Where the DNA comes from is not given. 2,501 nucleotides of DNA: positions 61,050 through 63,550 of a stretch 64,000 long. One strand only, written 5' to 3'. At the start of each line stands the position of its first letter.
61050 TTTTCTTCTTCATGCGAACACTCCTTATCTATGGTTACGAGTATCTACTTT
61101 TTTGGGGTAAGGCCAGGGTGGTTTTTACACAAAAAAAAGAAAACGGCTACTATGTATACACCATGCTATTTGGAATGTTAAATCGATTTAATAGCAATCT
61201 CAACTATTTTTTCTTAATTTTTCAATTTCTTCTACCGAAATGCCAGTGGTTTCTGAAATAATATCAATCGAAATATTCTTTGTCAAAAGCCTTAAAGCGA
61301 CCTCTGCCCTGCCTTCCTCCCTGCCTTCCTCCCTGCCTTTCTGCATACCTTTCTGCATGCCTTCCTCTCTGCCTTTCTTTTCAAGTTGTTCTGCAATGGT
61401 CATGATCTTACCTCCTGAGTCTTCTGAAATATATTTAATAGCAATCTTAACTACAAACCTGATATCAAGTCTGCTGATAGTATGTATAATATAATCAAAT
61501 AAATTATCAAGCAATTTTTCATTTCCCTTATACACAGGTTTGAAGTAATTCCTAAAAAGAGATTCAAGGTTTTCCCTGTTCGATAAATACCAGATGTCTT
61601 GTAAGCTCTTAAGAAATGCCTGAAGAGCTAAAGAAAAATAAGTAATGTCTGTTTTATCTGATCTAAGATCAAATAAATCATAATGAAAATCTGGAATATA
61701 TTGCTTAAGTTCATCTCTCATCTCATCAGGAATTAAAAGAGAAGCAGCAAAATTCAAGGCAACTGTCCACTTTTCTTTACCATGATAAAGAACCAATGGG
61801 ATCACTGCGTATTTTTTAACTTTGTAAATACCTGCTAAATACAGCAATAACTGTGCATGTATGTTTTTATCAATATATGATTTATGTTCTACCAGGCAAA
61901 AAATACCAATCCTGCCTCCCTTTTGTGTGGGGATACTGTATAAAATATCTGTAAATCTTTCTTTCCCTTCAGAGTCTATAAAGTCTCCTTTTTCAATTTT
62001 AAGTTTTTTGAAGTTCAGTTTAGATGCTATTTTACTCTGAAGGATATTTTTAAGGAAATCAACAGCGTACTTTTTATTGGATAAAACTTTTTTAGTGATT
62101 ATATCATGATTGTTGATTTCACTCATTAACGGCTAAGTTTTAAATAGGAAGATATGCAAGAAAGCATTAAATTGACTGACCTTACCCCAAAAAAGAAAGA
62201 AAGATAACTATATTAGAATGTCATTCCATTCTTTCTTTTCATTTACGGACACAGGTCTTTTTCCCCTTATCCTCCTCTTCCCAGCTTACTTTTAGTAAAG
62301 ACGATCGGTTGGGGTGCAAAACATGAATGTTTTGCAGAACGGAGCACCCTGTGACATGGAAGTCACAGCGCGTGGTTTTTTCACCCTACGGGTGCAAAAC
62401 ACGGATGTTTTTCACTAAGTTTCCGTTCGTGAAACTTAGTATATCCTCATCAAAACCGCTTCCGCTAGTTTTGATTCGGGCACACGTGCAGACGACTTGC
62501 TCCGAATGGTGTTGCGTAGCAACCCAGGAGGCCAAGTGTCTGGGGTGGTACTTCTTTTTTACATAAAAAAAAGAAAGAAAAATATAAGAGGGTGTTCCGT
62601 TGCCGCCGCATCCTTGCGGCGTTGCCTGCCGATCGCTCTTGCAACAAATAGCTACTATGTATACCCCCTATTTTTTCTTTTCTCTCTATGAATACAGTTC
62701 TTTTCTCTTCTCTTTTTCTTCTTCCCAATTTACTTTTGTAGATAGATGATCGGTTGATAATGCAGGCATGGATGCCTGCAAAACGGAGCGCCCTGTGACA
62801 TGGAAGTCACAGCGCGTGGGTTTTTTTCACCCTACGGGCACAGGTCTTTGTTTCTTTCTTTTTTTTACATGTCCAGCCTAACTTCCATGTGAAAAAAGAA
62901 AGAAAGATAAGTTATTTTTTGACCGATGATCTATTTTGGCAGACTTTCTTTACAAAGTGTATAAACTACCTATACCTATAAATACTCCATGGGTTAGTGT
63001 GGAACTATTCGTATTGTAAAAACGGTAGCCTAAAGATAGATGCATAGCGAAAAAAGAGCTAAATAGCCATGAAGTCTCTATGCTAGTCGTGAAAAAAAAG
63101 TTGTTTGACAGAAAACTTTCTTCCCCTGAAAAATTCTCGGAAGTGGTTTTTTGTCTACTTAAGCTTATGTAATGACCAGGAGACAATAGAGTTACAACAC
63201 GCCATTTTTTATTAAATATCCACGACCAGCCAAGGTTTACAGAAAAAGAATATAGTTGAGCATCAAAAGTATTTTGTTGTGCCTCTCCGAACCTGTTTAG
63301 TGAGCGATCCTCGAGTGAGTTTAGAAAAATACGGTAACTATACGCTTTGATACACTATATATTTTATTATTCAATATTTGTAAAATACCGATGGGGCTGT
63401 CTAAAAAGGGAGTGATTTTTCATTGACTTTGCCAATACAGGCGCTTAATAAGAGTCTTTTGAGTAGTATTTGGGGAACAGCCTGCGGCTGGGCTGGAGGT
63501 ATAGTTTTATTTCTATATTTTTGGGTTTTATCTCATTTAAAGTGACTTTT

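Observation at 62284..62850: Two ~110-bp structured direct repeats showing compensatory hairpin changes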

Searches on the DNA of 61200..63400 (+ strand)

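Call 4: search_rna_families(source=window, start=61900, end=63400, threshold=evalue, max_evalue=10, show_alignments=5)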
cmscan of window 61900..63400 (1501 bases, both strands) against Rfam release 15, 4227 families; matches with E-value up to 10: 17.
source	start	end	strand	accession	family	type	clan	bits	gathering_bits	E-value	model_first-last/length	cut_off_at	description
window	62847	62911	+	RF03794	MIR5298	Gene; miRNA;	-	33.6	70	0.0032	1-80/80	no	MIR5298 microRNA precursor family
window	62846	62909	+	RF03259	MIR1514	Gene; miRNA;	-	31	90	0.0029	1-110/110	no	MIR1514 microRNA precursor family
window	62759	62823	+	RF01731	TwoAYGGAY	Cis-reg;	CL00106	27.2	43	0.13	47-111/168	no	TwoAYGGAY RNA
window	62844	62912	+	RF03933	MIR6445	Gene; miRNA;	-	25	100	0.032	1-117/117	no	MIR6445 microRNA precursor family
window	61967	62069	-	RF01214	snR51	Gene; snRNA; snoRNA; CD-box;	CL00058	23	44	9.1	1-98/98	no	Small nucleolar RNA snR51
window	62204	62310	-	RF02155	NCRUPAR_2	Gene; lncRNA;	-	22.5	80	8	1-99/99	no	Non-protein coding RNA, upstream of F2R/PAR1 conserved region 2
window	62848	62908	+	RF03872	MIR6426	Gene; miRNA;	-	21.8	96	0.25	1-84/84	no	MIR6426 microRNA precursor family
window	62848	62908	-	RF03872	MIR6426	Gene; miRNA;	-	20.8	96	0.47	1-84/84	no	MIR6426 microRNA precursor family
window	62833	62920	+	RF01859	Phe_leader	Cis-reg; leader;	-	19.9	55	2.4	1-125/125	no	Phenylalanine leader peptide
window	62840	62916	+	RF03605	MIR4221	Gene; miRNA;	-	19.1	100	1.1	1-132/132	no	MIR4221 microRNA precursor family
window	62860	62945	-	RF02331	TtnuHACA24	Gene; snRNA; snoRNA; HACA-box;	-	19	100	2.2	1-127/127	no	Tetrahymena snoRNA TtnuHACA24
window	62260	62332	+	RF00736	mir-320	Gene; miRNA;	-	18.6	55.5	0.44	1-76/76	no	mir-320 microRNA precursor family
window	62097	62180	+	RF01161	SNORD5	Gene; snRNA; snoRNA; CD-box;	-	17.3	55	9.8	1-72/72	no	Small nucleolar RNA SNORD5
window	62396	62462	-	RF00570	SNORD64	Gene; snRNA; snoRNA; CD-box;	CL00069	17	40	7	1-67/67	no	Small Nucleolar RNA SNORD64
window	62183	62316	+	RF01291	SNORD97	Gene; snRNA; snoRNA; CD-box;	-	16.6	45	9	1-142/142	no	Small nucleolar RNA SNORD97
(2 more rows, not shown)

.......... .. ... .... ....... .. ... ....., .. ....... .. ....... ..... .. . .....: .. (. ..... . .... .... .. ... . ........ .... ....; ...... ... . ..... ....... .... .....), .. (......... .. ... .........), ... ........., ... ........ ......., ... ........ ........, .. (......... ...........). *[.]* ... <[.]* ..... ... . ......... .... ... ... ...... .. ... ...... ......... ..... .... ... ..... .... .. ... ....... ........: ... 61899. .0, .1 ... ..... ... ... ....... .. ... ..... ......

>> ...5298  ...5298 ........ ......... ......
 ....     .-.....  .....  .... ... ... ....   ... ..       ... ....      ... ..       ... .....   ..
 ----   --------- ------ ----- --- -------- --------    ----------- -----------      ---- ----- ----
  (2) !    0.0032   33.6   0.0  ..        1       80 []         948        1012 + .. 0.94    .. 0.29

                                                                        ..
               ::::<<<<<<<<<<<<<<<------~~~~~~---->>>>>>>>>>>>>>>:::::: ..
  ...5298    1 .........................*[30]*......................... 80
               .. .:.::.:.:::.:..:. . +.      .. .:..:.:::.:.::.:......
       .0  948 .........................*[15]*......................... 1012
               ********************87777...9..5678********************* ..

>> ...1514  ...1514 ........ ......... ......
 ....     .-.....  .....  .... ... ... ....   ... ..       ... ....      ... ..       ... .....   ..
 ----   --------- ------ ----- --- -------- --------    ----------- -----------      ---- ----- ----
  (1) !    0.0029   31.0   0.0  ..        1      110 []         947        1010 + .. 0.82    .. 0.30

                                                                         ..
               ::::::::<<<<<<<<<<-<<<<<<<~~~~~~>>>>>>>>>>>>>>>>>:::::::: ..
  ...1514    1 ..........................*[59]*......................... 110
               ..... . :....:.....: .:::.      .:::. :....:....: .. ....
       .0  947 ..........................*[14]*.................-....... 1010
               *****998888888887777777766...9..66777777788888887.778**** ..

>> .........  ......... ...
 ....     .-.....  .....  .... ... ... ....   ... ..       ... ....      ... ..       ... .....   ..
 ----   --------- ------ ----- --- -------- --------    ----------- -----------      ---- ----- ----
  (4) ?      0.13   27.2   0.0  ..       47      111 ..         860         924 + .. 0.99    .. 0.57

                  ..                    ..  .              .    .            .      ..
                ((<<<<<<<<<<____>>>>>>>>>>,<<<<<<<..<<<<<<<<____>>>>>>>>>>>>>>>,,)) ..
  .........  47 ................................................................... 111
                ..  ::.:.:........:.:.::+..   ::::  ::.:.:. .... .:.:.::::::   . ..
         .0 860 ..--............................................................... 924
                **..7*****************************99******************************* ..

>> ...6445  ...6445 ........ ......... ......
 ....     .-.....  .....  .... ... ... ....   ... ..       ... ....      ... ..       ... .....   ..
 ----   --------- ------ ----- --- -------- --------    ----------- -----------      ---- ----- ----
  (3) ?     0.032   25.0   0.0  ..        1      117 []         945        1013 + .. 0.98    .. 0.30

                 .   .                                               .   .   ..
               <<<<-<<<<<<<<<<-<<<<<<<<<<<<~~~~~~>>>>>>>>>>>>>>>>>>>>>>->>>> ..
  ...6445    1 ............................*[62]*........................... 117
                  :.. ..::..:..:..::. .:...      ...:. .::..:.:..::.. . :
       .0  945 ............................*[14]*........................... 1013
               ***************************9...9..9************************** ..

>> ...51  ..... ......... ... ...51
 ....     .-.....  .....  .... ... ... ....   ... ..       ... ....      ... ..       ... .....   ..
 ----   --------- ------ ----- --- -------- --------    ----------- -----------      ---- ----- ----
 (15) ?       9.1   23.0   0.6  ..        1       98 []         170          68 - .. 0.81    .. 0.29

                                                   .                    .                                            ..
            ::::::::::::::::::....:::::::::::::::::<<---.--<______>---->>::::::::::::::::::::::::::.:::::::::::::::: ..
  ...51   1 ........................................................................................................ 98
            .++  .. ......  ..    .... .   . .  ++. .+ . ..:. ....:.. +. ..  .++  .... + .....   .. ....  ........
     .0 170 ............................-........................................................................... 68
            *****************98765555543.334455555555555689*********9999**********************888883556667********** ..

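Call 42: search_rna_families(source=window, start=62290, end=62430, threshold=evalue, max_evalue=10, show_alignments=3)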
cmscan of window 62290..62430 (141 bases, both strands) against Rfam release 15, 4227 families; matches with E-value up to 10: 0.
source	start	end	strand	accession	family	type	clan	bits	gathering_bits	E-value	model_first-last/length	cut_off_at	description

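Call 45: search_dna_similar(query=window:62130-63390:+, collection=plasmids, mode=distant, max_evalue=0.01, max_rows=15)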
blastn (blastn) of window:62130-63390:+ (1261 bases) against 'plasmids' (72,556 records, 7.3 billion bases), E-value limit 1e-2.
No match.

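Call 46: search_dna_similar(query=window:62130-63390:+, collection=phages, mode=distant, max_evalue=0.01, max_rows=15)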
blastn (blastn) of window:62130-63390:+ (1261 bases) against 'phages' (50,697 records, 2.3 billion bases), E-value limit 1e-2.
No match.

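Call 55: search_rna_families(source=L013, start=9000, end=11500, threshold=evalue, max_evalue=1, show_alignments=2)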
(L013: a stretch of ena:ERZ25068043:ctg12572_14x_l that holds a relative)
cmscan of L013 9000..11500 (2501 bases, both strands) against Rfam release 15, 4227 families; matches with E-value up to 1: 0.
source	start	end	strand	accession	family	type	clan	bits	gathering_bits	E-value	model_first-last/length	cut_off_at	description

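Call 83: build_rna_model(alignment_id=A5, structure=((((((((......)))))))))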
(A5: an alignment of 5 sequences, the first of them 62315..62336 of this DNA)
Model R1 built from alignment A5 (5 sequences, 22 columns); structure: as given.
model positions 22; base pairs 8; branch points 0; effective number of sequences 5; information 0.958 bits per position. Calibrated on 0.2 Mb of random sequence (short: E-values are rough).
structure used (alignment columns):
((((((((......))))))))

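Call 84: search_with_rna_model(model_id=R1, sources=[window, L013, L014, L015, L016, L017, L018, L019], max_evalue=10, show_alignments=0)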
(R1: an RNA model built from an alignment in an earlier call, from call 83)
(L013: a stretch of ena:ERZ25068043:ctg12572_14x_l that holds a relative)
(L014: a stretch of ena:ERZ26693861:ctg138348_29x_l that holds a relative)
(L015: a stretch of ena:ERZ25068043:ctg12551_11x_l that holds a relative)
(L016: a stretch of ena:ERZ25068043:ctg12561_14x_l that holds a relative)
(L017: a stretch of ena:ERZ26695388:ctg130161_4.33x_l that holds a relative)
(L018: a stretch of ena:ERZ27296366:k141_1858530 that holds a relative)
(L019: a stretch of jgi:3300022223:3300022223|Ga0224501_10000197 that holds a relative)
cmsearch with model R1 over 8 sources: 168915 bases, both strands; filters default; matches with E-value up to 10: 7.
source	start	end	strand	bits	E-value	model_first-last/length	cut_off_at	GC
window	62315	62336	+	28.7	0.00033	1-22/22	no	0.32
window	28397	28418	-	28.7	0.00033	1-22/22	no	0.32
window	62760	62781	+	27.6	0.00065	1-22/22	no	0.55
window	62348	62369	+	27.5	0.00069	1-22/22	no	0.55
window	62792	62813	+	27.5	0.00069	1-22/22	no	0.55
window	62393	62414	+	26.6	0.0012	1-22/22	no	0.36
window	62315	62336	-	20.6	0.041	1-22/22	no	0.32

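Call 85: search_with_rna_model(model_id=R1, source=window, filters=off, max_evalue=10)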
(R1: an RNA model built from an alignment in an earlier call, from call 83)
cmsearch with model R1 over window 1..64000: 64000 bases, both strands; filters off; matches with E-value up to 10: 20.
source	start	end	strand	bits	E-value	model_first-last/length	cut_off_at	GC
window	62315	62336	+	28.7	0.00013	1-22/22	no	0.32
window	28397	28418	-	28.7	0.00013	1-22/22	no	0.32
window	62760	62781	+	27.6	0.00025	1-22/22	no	0.55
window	62348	62369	+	27.5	0.00026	1-22/22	no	0.55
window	62792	62813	+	27.5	0.00026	1-22/22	no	0.55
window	62393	62414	+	26.6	0.00044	1-22/22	no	0.36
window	62315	62336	-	20.6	0.016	1-22/22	no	0.32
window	28397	28418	+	17.2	0.12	1-22/22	no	0.32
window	55459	55480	+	16.2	0.22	1-22/22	no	0.09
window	8435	8456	-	14.5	0.62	1-22/22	no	0.32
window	62760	62781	-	14.2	0.72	1-22/22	no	0.55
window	20917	20938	+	11.6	3.5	1-22/22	no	0.32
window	62393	62414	-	11.5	3.7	1-22/22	no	0.36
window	62602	62623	-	11.3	4.1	1-22/22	no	0.73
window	50881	50902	-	11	4.9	1-22/22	no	0.09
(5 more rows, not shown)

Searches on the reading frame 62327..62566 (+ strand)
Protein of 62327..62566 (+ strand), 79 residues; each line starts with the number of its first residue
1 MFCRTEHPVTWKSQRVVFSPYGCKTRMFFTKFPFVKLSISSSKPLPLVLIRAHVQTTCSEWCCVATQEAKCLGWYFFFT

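Call 87: search_protein_families(library=pfam, proteins=[window:62327-62566:+])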
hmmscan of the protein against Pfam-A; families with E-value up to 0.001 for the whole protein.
window:62327-62566:+ (79 aa): 0 families
